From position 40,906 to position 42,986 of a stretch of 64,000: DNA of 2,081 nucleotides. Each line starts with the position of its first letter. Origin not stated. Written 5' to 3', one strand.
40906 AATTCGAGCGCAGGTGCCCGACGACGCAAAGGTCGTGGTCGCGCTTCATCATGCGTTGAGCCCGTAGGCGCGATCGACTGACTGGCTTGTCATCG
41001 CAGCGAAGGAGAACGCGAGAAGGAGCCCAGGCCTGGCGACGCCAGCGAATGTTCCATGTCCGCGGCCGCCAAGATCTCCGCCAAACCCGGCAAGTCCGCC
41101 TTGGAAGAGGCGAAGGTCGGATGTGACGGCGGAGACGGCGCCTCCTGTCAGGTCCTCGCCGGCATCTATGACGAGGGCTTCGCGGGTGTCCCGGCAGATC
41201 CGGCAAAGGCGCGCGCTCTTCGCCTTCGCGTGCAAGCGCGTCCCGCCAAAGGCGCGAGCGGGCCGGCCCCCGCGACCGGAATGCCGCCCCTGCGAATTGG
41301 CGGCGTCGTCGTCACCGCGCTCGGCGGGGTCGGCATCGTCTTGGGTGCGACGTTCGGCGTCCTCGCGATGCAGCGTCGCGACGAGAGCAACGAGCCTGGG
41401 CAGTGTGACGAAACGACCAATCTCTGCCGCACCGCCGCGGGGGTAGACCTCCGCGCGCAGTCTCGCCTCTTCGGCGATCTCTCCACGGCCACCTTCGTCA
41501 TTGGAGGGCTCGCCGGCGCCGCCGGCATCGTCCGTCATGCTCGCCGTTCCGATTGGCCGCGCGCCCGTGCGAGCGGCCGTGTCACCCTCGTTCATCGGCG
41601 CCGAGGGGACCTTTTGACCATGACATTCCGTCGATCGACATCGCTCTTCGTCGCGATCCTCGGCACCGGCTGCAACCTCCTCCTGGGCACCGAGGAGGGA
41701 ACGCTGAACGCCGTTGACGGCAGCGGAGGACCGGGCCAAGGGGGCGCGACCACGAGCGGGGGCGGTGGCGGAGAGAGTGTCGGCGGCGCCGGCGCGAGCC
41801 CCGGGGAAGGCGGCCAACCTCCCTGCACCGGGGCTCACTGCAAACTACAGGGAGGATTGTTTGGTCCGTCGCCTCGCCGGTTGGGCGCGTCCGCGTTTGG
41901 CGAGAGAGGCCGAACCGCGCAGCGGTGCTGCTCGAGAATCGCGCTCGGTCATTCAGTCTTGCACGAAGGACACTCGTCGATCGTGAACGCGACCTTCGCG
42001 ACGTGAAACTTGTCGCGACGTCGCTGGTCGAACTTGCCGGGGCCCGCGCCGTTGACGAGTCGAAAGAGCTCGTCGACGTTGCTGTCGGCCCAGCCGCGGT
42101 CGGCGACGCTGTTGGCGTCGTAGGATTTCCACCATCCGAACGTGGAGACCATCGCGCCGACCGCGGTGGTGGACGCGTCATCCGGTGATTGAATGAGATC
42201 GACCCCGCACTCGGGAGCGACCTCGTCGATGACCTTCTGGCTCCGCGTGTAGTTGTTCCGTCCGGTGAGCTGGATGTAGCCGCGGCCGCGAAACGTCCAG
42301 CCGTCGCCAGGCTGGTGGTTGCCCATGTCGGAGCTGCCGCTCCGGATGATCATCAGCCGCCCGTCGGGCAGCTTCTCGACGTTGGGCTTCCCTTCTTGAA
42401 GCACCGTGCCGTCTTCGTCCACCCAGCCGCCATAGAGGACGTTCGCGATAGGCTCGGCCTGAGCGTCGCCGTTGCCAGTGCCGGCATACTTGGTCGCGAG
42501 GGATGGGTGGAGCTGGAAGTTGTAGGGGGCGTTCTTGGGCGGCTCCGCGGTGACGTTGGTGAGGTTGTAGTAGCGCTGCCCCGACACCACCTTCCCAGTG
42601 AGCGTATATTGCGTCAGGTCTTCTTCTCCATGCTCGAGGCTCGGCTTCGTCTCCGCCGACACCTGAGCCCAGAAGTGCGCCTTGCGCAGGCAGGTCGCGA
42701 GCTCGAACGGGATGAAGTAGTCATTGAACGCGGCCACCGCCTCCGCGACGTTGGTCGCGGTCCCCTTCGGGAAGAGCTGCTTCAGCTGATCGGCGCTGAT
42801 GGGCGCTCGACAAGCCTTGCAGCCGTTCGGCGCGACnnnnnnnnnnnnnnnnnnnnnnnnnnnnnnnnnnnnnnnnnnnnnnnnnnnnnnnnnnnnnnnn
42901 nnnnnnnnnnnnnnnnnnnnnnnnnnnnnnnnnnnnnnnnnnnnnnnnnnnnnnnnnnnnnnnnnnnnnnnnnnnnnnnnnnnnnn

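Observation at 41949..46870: VgrG with C-terminal peptidoglycan-binding domain followed by a two-domain effector: lipase-like alpha/beta hydrolase with Cys in the nucleophile elbow plus GH19/COG3179 lysozyme-like domain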

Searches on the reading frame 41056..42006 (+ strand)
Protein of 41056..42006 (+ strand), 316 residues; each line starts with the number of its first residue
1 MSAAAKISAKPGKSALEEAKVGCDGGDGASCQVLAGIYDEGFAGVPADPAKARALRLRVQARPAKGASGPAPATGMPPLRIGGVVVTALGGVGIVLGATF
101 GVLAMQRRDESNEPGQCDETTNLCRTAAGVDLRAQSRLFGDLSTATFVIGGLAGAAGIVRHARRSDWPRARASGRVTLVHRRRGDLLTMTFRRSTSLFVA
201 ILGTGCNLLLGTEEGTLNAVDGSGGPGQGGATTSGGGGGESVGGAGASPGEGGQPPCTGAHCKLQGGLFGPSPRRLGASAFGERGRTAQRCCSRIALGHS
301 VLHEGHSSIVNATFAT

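Call 3: search_protein_families(library=pfam, proteins=[window:41056-42006:+], max_evalue=0.01)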
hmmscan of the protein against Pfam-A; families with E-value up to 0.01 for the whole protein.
window:41056-42006:+ (316 aa): 0 families

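Call 4: search_protein_families(library=ncbifam, proteins=[window:41056-42006:+], max_evalue=0.01)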
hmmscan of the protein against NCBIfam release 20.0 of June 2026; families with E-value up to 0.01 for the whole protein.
window:41056-42006:+ (316 aa): 0 families

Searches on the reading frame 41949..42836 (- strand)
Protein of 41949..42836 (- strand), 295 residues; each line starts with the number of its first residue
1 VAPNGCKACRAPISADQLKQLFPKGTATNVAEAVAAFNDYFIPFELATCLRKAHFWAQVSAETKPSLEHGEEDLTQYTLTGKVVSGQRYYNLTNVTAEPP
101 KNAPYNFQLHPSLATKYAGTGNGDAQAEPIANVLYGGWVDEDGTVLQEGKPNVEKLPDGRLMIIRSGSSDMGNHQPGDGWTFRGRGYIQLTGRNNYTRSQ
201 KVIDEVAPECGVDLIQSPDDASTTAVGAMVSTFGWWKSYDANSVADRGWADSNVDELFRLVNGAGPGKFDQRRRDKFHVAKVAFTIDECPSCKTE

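Call 5: search_protein_families(library=pfam, proteins=[window:41952-42827:-], max_evalue=10)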
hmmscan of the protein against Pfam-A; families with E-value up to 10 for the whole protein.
seq(292 aa): 1 family
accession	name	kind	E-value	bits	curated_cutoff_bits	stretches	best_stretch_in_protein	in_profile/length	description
PF00182.24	Glyco_hydro_19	-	0.0064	16.7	25.5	1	176-237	104-158/232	Chitinase class I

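Call 40: find_homologous_proteins(query=window:41949-42836:-, max_evalue=0.001)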
Query window:41949-42836:- (295 aa): 61 proteins with E <= 0.001 among 1576 candidates.
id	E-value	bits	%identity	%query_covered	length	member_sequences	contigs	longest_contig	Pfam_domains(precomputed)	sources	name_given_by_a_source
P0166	7.9e-14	70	28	93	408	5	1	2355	-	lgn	-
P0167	3.5e-13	68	32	75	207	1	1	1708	PF00182.25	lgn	-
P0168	1.8e-12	66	41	41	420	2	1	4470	PF09374.16,PF00182.25,PF01471.24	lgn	-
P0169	8.6e-12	63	29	94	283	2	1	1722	PF01471.24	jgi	jgi:putative chitinase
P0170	1.2e-11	63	29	93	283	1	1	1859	PF09374.16,PF01471.24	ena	-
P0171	1.6e-11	62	34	65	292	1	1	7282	PF09374.16,PF01471.24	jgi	jgi:putative chitinase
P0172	2.0e-11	62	30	93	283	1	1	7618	PF09374.16,PF01471.24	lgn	-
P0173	3.2e-11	61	36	56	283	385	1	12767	PF09374.16,PF01471.24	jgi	jgi:putative chitinase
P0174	3.4e-11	61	28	93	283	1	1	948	PF09374.16,PF01471.24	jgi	jgi:putative chitinase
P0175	4.3e-11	61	29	93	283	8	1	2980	PF09374.16,PF01471.24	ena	-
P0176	4.8e-11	61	28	93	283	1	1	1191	PF09374.16,PF01471.24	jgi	jgi:putative chitinase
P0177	4.8e-11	61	28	94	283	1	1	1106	PF01471.24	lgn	-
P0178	6.8e-11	60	28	93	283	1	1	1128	PF09374.16,PF00182.25,PF01471.24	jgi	jgi:putative chitinase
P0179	7.2e-11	60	28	93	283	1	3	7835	PF09374.16,PF01471.24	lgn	-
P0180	8.9e-11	60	28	93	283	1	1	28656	PF09374.16,PF01471.24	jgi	jgi:putative chitinase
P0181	1.2e-10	59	29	93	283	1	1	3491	PF09374.16,PF00182.25,PF01471.24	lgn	-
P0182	1.2e-10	59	28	93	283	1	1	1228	PF09374.16,PF00182.25,PF01471.24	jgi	jgi:putative chitinase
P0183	1.4e-10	59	28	93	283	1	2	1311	PF09374.16,PF00182.25,PF01471.24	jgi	jgi:putative chitinase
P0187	1.9e-10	59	38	46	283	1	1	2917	PF09374.16,PF00182.25,PF01471.24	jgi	jgi:putative chitinase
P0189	2.8e-10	58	28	93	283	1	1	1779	PF09374.16,PF00182.25,PF01471.24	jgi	jgi:putative chitinase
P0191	3.5e-10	58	28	93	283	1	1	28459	PF09374.16,PF00182.25,PF01471.24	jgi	jgi:putative chitinase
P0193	4.9e-10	57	39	42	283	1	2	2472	PF09374.16,PF00182.25,PF01471.24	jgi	jgi:putative chitinase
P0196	7.2e-10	57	29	93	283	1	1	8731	PF09374.16,PF00182.25,PF01471.24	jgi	-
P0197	8.3e-10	57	28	93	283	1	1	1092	PF09374.16,PF00182.25,PF01471.24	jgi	jgi:putative chitinase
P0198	8.5e-10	57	28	93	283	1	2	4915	PF09374.16,PF00182.25,PF01471.24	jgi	jgi:putative chitinase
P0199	8.7e-10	57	39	42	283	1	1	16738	PF09374.16,PF00182.25,PF01471.24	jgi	jgi:putative chitinase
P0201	1.2e-9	56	29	93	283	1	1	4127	PF09374.16,PF00182.25,PF01471.24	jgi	jgi:putative chitinase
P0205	2.1e-9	55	39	41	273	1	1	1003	PF09374.16,PF00182.25,PF01471.24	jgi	jgi:putative chitinase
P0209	1.2e-8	53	34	40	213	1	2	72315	PF00182.25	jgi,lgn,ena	-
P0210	3.4e-8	51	40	34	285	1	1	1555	PF00182.25,PF01471.24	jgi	jgi:putative chitinase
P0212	6.9e-8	50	27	88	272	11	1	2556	PF00182.25,PF01471.24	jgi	jgi:putative chitinase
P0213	8.7e-8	50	37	36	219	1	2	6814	PF00182.25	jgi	jgi:putative chitinase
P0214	1.3e-7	49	41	36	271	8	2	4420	PF00182.25,PF01471.24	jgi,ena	jgi:putative chitinase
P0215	1.6e-7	49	59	17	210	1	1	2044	PF00182.25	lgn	-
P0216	2.2e-7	49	58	19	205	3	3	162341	PF00182.25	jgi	jgi:predicted chitinase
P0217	4.3e-7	48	34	38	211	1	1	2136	PF00182.25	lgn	-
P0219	8.6e-7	47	38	35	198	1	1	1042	PF00182.25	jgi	jgi:putative chitinase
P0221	3.7e-6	45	36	36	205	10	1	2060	PF00182.25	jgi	jgi:putative chitinase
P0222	1.1e-5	43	57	17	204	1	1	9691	PF00182.25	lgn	-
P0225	5.1e-5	41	36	35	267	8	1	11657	PF00182.25,PF01471.24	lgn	-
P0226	2.6e-4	39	37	33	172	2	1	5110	PF00182.25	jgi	jgi:hypothetical protein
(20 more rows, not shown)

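Call 55: predict_structure(alignment_id=A5)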
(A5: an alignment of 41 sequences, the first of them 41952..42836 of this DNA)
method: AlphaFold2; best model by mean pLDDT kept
length: 295 residues; sequences in the alignment: 41
mean_pLDDT: 78.8   pTM: 0.81
mean pLDDT of the five models: 78.8, 78.2, 77.2, 77.1, 76.3
residues with pLDDT >= 90: 155; 70-90: 35; 50-70: 58; < 50: 47
segments of 3 or more residues with pLDDT < 50: 1-3, 81-99, 103-108, 148-152, 154-157, 159-162, 164-167
pLDDT, mean of each block of 10 residues (from residue 1): 59 96 98 98 95 97 94 71 41 46 49 62 69 72 54 48 53 86 94 96 98 97 97 97 96 93 73 95 76 51
secondary structure, 60 per line:
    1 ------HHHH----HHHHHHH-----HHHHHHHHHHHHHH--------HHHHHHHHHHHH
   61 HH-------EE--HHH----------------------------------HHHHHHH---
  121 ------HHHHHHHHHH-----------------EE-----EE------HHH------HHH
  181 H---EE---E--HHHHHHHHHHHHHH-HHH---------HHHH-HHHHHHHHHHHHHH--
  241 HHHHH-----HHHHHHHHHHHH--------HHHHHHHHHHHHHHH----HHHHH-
elements in order: H7-10 H15-21 H27-40 H49-62 H111-117 H127-136 H178-181 H193-206 H220-223 H225-238 H241-245 H251-262 H271-285 H290-294

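Call 57: fold_search(model_id=the predicted structure, library=pdb)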
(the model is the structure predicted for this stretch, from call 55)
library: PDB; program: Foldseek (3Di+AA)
matches with E <= 10: 26; with E <= 0.001: 7
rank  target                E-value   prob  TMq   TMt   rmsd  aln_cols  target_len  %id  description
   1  8p8e_AAA              1.8e-06  1.00  0.59  0.77   4.1       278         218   20  Crystal structure of endolysin gp46 from Pseudomonas aeruginosa bacteriophage vB_PaeM_KTN6 (released 2024-05-08)
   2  9eoi_A                3.3e-06  1.00  0.58  0.79   4.3       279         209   23  Crystal structure of the GH19 endolysin from Pseudomonas aeruginosa (released 2025-02-19)
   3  8xcl                  1.0e-05  1.00  0.60  0.72   6.6       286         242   21  Character of TseP: a dual functional effector of type VI secretion system (released 2025-04-23)
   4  4ok7_A                1.6e-05  1.00  0.54  0.69   4.9       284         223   19  Structure of bacteriophage SPN1S endolysin from Salmonella typhimurium (released 2014-03-19)
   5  9ms7_A                2.8e-05  1.00  0.51  0.81   5.5       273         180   17  Crystal structure of a putative phage endolysin identified from a metagenomic survey of Prosser, Washington soil (PWe2 (released 2025-05-21)
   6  7r6s_A                4.8e-04  1.00  0.48  0.45   6.0       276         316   20  Crystal Structure of the Putative Bacteriophage Protein from Stenotrophomonas maltophilia (released 2022-11-09)
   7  9ms6                  6.4e-04  1.00  0.44  0.64   6.1       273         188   20  Crystal structure of a putative phage endolysin identified from a metagenomic survey of Prosser, Washington soil (PWe1) (released 2025-05-21)
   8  7r6s_B                4.3e-03  1.00  0.44  0.41   6.7       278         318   22  Crystal Structure of the Putative Bacteriophage Protein from Stenotrophomonas maltophilia (released 2022-11-09)
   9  2cjl_A                4.3e-03  1.00  0.42  0.58   7.6       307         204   15  CRYSTAL STRUCTURE AND ENZYMATIC PROPERTIES OF A BACTERIAL FAMILY 19 CHITINASE REVEAL DIFFERENCES WITH PLANT ENZYMES (released 2006-10-04)
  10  7f88_A                1.2e-02  1.00  0.40  0.59   5.9       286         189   12  Crystal structure of GH19 chitinase lacking the third loop structure (released 2022-03-09)
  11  1wvu_B                1.2e-02  1.00  0.43  0.50   8.0       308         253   16  Crystal structure of chitinase C from Streptomyces griseus HUT6037 (released 2005-12-27)
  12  1wvv_B                2.1e-02  1.00  0.43  0.50   7.2       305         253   15  Crystal structure of chitinase C mutant E147Q (released 2005-12-27)
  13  7f88_B                7.0e-02  1.00  0.24  0.37   4.9       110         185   20  Crystal structure of GH19 chitinase lacking the third loop structure (released 2022-03-09)
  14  3wh1_A                8.1e-02  1.00  0.38  0.53   8.3       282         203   12  Crystal Structure of a Family GH19 Chitinase from Bryum coronatum in complex with (GlcNAc)4 at 1.0 A resolution (released 2014-03-26)
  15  3hbd                  1.2e-01  1.00  0.43  0.59   8.1       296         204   12  Class IV chitinase structure from Picea abies at 1.8A (released 2009-08-11)
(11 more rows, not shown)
